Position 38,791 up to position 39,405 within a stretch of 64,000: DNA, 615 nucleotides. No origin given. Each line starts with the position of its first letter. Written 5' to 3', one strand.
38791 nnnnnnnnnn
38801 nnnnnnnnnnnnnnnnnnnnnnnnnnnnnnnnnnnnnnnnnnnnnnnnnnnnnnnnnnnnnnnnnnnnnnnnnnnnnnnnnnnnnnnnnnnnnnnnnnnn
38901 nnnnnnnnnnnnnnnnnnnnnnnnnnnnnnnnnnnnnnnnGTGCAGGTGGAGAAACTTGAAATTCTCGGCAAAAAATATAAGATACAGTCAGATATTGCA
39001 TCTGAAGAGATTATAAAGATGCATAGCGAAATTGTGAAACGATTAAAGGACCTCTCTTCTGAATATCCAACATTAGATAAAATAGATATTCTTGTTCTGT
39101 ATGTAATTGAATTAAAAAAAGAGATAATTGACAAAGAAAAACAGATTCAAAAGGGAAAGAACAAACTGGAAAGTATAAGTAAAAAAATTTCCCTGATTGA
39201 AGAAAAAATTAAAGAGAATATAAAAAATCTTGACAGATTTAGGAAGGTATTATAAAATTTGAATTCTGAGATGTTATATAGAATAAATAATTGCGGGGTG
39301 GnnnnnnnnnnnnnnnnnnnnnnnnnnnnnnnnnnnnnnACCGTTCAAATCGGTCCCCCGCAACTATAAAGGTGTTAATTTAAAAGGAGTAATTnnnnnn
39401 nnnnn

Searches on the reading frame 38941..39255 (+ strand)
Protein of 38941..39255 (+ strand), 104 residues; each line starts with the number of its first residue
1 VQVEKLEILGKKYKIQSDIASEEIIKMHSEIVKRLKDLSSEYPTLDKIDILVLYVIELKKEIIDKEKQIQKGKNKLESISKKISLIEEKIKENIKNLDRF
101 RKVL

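Call 3: search_protein_families(library=pfam, proteins=[window:38941-39255:+], max_evalue=0.1)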
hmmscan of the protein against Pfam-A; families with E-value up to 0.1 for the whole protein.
window:38941-39255:+ (104 aa): 4 families
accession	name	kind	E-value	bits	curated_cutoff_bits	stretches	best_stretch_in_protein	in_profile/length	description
PF05164.18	ZapA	-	1.2e-08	35.6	23.8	1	5-90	2-88/88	Cell division protein ZapA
PF16789.10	YscO-like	-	0.0069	16.8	27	1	19-101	43-125/161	YscO-like protein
PF08673.15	RsbU_N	-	0.016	15.8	25.5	1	8-38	24-53/75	Phosphoserine phosphatase RsbU, N-terminal domain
PF12879.12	SICA_C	-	0.041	14.3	22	1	20-88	70-136/145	SICA C-terminal inner membrane domain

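Call 4: search_protein_families(library=ncbifam, proteins=[window:38941-39255:+], max_evalue=0.1)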
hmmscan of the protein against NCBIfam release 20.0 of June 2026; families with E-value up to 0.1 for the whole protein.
window:38941-39255:+ (104 aa): 2 families
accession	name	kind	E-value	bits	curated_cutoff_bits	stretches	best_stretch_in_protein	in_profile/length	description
NF047515.1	SpiroCoCo_C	equivalog_domain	0.00061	19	125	1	22-102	69-149/313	SpiroCoCo family coiled-coil protein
NF010724.0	PRK14126.1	equivalog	0.0069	16.1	80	1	6-77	11-82/87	cell division protein ZapA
